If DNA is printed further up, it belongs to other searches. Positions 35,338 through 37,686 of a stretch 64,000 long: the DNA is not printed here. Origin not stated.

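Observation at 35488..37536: TGS-domain-like + uridine kinase fusion: bacterial-type architecture in a pyrimidine-salvage enzyme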

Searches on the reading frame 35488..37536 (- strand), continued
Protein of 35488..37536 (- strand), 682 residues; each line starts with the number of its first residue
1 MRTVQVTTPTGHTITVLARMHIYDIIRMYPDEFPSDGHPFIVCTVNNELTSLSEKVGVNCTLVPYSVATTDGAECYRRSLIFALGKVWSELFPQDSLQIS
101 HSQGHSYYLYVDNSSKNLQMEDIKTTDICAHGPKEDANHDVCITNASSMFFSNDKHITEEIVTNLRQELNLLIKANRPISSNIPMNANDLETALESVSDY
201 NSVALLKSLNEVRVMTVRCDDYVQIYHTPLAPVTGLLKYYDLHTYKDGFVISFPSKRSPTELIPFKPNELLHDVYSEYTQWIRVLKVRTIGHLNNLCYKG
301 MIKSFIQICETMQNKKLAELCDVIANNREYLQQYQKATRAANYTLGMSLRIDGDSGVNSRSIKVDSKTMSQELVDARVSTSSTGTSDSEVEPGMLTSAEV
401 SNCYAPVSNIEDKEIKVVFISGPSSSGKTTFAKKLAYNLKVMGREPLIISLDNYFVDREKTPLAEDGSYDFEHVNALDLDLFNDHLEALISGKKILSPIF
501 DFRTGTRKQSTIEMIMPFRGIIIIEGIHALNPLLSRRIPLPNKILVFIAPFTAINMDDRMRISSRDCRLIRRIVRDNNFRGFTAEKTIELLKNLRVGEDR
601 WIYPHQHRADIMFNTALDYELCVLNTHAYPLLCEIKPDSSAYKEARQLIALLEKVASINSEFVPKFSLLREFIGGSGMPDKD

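Call 7: search_protein_families(library=pfam, proteins=[P0006, P0007, P0008, P0009, P0029, P0097, P0100, P0117, P0032], max_evalue=0.1)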
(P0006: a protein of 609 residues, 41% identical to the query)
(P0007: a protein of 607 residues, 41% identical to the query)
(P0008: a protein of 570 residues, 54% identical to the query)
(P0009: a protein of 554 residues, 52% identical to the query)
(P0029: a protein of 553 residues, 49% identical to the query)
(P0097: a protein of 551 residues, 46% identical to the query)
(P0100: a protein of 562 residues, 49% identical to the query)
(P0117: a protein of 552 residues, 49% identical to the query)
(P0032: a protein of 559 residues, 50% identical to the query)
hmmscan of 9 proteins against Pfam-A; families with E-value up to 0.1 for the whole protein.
P0006 (609 aa): 6 families
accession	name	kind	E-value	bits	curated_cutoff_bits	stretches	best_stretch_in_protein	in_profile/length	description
PF00485.24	PRK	-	2.2e-17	64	22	1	346-543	2-189/196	Phosphoribulokinase / Uridine kinase family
PF20720.3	nSTAND3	-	0.015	15.5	27.2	1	340-376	14-50/155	Novel STAND NTPase 3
PF13479.12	AAA_24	-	0.028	14.7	27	1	346-381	5-32/195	AAA domain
PF08433.16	KTI12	-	0.028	14.3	22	1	345-385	3-43/271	Chromatin associated protein KTI12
PF01583.26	APS_kinase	-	0.046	14.2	21.1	1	345-381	4-40/152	Adenylylsulphate kinase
PF13238.12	AAA_18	-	0.095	13.6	29.4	0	346-378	1-25/128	AAA domain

P0007 (607 aa): 11 families
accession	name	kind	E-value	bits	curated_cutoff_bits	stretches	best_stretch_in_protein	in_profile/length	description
PF00485.24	PRK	-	1.1e-18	68.1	22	1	346-541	4-189/196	Phosphoribulokinase / Uridine kinase family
PF20720.3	nSTAND3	-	0.00066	19.8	27.2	1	337-375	13-51/155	Novel STAND NTPase 3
PF08433.16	KTI12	-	0.0028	17.6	22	1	343-384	3-44/271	Chromatin associated protein KTI12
PF13671.12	AAA_33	-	0.005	17.6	27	1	343-394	1-47/143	AAA domain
PF02257.21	RFX_DNA_binding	-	0.029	15.4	27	0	274-297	20-43/79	RFX DNA-binding domain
PF01583.26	APS_kinase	-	0.034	14.6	21.1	1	343-379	4-40/152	Adenylylsulphate kinase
PF07931.18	CPT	-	0.035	14.4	22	1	342-398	2-53/172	Chloramphenicol phosphotransferase-like protein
PF00448.28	SRP54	-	0.041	13.9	22.7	0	343-380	3-40/196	SRP54-type protein, GTPase domain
PF13238.12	AAA_18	-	0.047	14.6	29.4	1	344-382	1-34/128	AAA domain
PF09439.16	SRPRB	-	0.049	13.5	25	1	342-389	4-44/178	Signal recognition particle receptor beta subunit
PF13479.12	AAA_24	-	0.065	13.5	27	0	344-366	5-27/195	AAA domain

P0008 (570 aa): 7 families
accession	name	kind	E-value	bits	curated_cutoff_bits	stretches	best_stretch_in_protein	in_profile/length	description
PF00485.24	PRK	-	9.5e-18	65.1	22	1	309-505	2-189/196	Phosphoribulokinase / Uridine kinase family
PF20720.3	nSTAND3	-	0.0029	17.7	27.2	1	300-341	11-50/155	Novel STAND NTPase 3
PF09439.16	SRPRB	-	0.008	16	25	1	307-350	4-43/178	Signal recognition particle receptor beta subunit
PF08433.16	KTI12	-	0.023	14.7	22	1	308-351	3-46/271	Chromatin associated protein KTI12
PF13238.12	AAA_18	-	0.046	14.6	29.4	1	309-345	1-36/128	AAA domain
PF13671.12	AAA_33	-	0.054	14.2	27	1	308-351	1-39/143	AAA domain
PF13191.12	AAA_16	-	0.06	14.3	32.6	0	305-327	23-45/167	AAA ATPase domain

P0009 (554 aa): 11 families
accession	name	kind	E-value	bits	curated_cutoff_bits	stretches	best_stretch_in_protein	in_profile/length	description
PF00485.24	PRK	-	4.7e-19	69.4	22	1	291-488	2-189/196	Phosphoribulokinase / Uridine kinase family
PF20720.3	nSTAND3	-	0.0004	20.5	27.2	1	283-322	12-51/155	Novel STAND NTPase 3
PF13191.12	AAA_16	-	0.0016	19.4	32.6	1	274-309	9-45/167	AAA ATPase domain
PF13238.12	AAA_18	-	0.0048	17.8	29.4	1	291-398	1-78/128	AAA domain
PF03215.21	Rad17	-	0.012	16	23.8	1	269-312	23-69/186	Rad17 P-loop domain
PF13479.12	AAA_24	-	0.023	15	27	1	290-310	4-24/195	AAA domain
PF13671.12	AAA_33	-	0.04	14.7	27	1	291-327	2-33/143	AAA domain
PF02367.23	TsaE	-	0.043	14.2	26.6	1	271-314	4-47/128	Threonylcarbamoyl adenosine biosynthesis protein TsaE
PF06068.19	TIP49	-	0.044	13.4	23.8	1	277-312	39-74/347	TIP49 P-loop domain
PF09439.16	SRPRB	-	0.077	12.8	25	0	287-311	2-26/178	Signal recognition particle receptor beta subunit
PF13481.12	AAA_25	-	0.083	12.9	27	0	268-313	13-58/195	AAA domain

P0029 (553 aa): 11 families
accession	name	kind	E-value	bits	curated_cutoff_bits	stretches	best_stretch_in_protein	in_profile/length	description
PF00485.24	PRK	-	9.4e-19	68.4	22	1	291-488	2-189/196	Phosphoribulokinase / Uridine kinase family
PF02824.27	TGS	-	0.0042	17.5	22.2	1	4-63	2-59/60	TGS domain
PF20720.3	nSTAND3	-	0.0064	16.6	27.2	1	283-322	12-51/155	Novel STAND NTPase 3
PF13671.12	AAA_33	-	0.0085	16.8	27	1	290-333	1-39/143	AAA domain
PF13238.12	AAA_18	-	0.0086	17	29.4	1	291-335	1-44/128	AAA domain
PF03215.21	Rad17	-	0.0088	16.4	23.8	1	268-312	22-69/186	Rad17 P-loop domain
PF06414.18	Zeta_toxin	-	0.015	15.2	22.3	1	282-327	10-54/199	Zeta toxin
PF08433.16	KTI12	-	0.015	15.2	22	1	290-333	3-46/271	Chromatin associated protein KTI12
PF13479.12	AAA_24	-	0.031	14.5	27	1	291-323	5-29/195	AAA domain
PF02367.23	TsaE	-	0.065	13.6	26.6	0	273-314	6-47/128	Threonylcarbamoyl adenosine biosynthesis protein TsaE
PF03029.23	ATP_bind_1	-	0.077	13.2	27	0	293-325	1-33/240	Conserved hypothetical ATP binding protein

P0097 (551 aa): 13 families
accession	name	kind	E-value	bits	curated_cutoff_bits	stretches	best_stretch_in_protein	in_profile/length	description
PF00485.24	PRK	-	2.2e-22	80.3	22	1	290-487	2-189/196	Phosphoribulokinase / Uridine kinase family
PF20720.3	nSTAND3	-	2.3e-05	24.6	27.2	1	279-321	9-51/155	Novel STAND NTPase 3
PF03215.21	Rad17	-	0.00041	20.8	23.8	1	267-308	22-66/186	Rad17 P-loop domain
PF02824.27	TGS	-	0.00073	20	22.2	1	11-62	8-59/60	TGS domain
PF02367.23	TsaE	-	0.0043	17.4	26.6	1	270-314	4-48/128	Threonylcarbamoyl adenosine biosynthesis protein TsaE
PF13191.12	AAA_16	-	0.0045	17.9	32.6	1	273-314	9-51/167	AAA ATPase domain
PF13238.12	AAA_18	-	0.0078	17.1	29.4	1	290-371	1-69/128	AAA domain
PF13401.12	AAA_22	-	0.014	16.1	27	1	285-322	3-33/130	AAA domain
PF09439.16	SRPRB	-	0.015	15.1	25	1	286-331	2-43/178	Signal recognition particle receptor beta subunit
PF25199.1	nSTAND_NTPase5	-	0.033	14.4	34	1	274-313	26-68/145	Novel STAND NTPase 5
PF14453.12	ThiS-like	-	0.054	14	26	0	7-32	3-28/57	ThiS-like ubiquitin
PF01583.26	APS_kinase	-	0.056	13.9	21.1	0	288-322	3-37/152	Adenylylsulphate kinase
PF13671.12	AAA_33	-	0.073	13.8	27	0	290-332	2-39/143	AAA domain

P0100 (562 aa): 12 families
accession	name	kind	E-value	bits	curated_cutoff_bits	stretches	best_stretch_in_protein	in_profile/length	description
PF00485.24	PRK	-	9.1e-21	75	22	1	300-497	2-189/196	Phosphoribulokinase / Uridine kinase family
PF02824.27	TGS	-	2.7e-06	27.8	22.2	1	15-74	1-60/60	TGS domain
PF20720.3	nSTAND3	-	0.00081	19.5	27.2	1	296-331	16-51/155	Novel STAND NTPase 3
PF13191.12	AAA_16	-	0.0046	17.9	32.6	1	287-323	12-50/167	AAA ATPase domain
PF07973.19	tRNA_SAD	-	0.0068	16.8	24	1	181-209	1-30/44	Threonyl and Alanyl tRNA synthetase second additional domain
PF13671.12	AAA_33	-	0.0082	16.9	27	1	300-338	2-35/143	AAA domain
PF25199.1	nSTAND_NTPase5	-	0.011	16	34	1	285-325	26-70/145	Novel STAND NTPase 5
PF03215.21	Rad17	-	0.012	16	23.8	1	278-321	22-69/186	Rad17 P-loop domain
PF13238.12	AAA_18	-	0.013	16.4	29.4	1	300-408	1-79/128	AAA domain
PF13173.12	AAA_14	-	0.07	13.6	27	0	298-342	3-46/129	AAA domain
PF02367.23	TsaE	-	0.071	13.5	26.6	0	281-325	4-49/128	Threonylcarbamoyl adenosine biosynthesis protein TsaE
PF06745.19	ATPase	-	0.095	12.5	26.6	0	297-334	19-57/231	KaiC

P0117 (552 aa): 14 families
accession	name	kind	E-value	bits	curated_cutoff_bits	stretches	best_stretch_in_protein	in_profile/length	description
PF00485.24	PRK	-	1.7e-21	77.4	22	1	291-488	2-189/196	Phosphoribulokinase / Uridine kinase family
PF20720.3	nSTAND3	-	1.9e-05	24.8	27.2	1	280-324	9-51/155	Novel STAND NTPase 3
PF03215.21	Rad17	-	9e-05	22.9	23.8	1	268-309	22-66/186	Rad17 P-loop domain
PF13238.12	AAA_18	-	0.0045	17.9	29.4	1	291-400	1-80/128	AAA domain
PF02367.23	TsaE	-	0.007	16.7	26.6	1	271-315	4-48/128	Threonylcarbamoyl adenosine biosynthesis protein TsaE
PF13671.12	AAA_33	-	0.0099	16.6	27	1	291-343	2-49/143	AAA domain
PF13191.12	AAA_16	-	0.011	16.7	32.6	1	275-309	10-45/167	AAA ATPase domain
PF25199.1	nSTAND_NTPase5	-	0.012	15.9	34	0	274-312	25-65/145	Novel STAND NTPase 5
PF01170.24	UPF0020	-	0.012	15.8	22.3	1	96-156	88-150/197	RMKL-like, methyltransferase domain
PF13401.12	AAA_22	-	0.018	15.8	27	1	286-363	3-72/130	AAA domain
PF00004.35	AAA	-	0.044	14.7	21.2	0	291-321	1-31/131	ATPase family associated with various cellular activities (AAA)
PF09439.16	SRPRB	-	0.054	13.3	25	0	287-332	2-43/178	Signal recognition particle receptor beta subunit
PF13173.12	AAA_14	-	0.086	13.3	27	0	288-327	2-40/129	AAA domain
PF03205.20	MobB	-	0.094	13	26.6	0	290-338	1-49/133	Molybdopterin guanine dinucleotide synthesis protein B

P0032 (559 aa): 15 families
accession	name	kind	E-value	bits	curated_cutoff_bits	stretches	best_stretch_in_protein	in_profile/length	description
PF00485.24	PRK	-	4.3e-16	59.8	22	1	296-494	1-189/196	Phosphoribulokinase / Uridine kinase family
PF20720.3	nSTAND3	-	0.0012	19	27.2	1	289-328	12-51/155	Novel STAND NTPase 3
PF03215.21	Rad17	-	0.0021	18.5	23.8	1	274-319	22-70/186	Rad17 P-loop domain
PF13671.12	AAA_33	-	0.0095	16.7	27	1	296-333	1-33/143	AAA domain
PF13238.12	AAA_18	-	0.011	16.7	29.4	1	297-352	1-55/128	AAA domain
PF02367.23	TsaE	-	0.018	15.4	26.6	1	278-320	5-47/128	Threonylcarbamoyl adenosine biosynthesis protein TsaE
PF07973.19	tRNA_SAD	-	0.019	15.4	24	0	179-206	3-31/44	Threonyl and Alanyl tRNA synthetase second additional domain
PF13479.12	AAA_24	-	0.023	15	27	1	296-319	4-23/195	AAA domain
PF13191.12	AAA_16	-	0.032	15.2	32.6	1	280-315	9-45/167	AAA ATPase domain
PF00448.28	SRP54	-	0.035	14.2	22.7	1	295-333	2-40/196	SRP54-type protein, GTPase domain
PF08433.16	KTI12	-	0.045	13.7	22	1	297-345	4-51/271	Chromatin associated protein KTI12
PF09439.16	SRPRB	-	0.048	13.5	25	1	294-332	3-37/178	Signal recognition particle receptor beta subunit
PF06745.19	ATPase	-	0.057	13.2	26.6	1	288-331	13-57/231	KaiC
PF13481.12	AAA_25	-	0.076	13.1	27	0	265-319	7-58/195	AAA domain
PF01583.26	APS_kinase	-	0.082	13.4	21.1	0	296-326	4-34/152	Adenylylsulphate kinase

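Call 19: search_solved_structures(query=A2, max_evalue=1, show_alignments=0)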
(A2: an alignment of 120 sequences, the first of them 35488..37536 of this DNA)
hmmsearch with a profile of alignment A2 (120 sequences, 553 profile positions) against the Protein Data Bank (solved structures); distinct sequences matched with E-value up to 1: 81 (the best 60 are shown).
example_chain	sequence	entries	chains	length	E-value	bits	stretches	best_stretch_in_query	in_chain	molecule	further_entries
1nyq_A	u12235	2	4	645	8.6e-30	106.9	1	1-201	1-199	threonyl-tRNA synthetase 1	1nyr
6vu9_A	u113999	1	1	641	4e-28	101.4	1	3-202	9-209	Threonine--tRNA ligase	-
1tje_A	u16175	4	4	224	2.2e-27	98.9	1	7-202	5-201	Threonyl-tRNA synthetase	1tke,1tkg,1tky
1qf6_A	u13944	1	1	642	3e-26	95.2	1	7-202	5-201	THREONYL-TRNA SYNTHETASE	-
9y3v_K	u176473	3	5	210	2.6e-17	65.7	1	290-409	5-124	Uridine kinase P10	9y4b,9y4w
3w8r_A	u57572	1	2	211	4.1e-17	65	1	290-461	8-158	Uridine kinase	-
3asy_A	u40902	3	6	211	6.4e-17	64.4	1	290-461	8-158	Uridine kinase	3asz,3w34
6pwz_A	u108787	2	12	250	1.6e-12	49.8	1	290-484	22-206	Uridine-cytidine kinase 2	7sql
1udw_A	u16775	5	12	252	1.7e-12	49.8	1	290-484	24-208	Uridine-cytidine kinase 2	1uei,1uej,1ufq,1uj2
2jeo_A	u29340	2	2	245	1.7e-12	49.8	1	290-402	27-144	URIDINE-CYTIDINE KINASE 1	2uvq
6n53_A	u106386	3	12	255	1.8e-12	49.7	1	290-484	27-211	Uridine-cytidine kinase 2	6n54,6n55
1xrj_A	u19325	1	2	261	1.9e-12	49.6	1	290-484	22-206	Uridine-cytidine kinase 2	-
9sgf_A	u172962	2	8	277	2.8e-12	49.1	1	290-402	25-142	Uridine-cytidine kinase 1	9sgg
1rz3_A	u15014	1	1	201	6.3e-12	47.9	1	273-400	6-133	hypothetical protein RBSTP0775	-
7z66_AAAA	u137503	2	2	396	9.1e-12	47.4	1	278-410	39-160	Inorganic pyrophosphatase TTM1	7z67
1wwt_A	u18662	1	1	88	0.002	19.8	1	4-74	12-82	Threonyl-tRNA synthetase, cytoplasmic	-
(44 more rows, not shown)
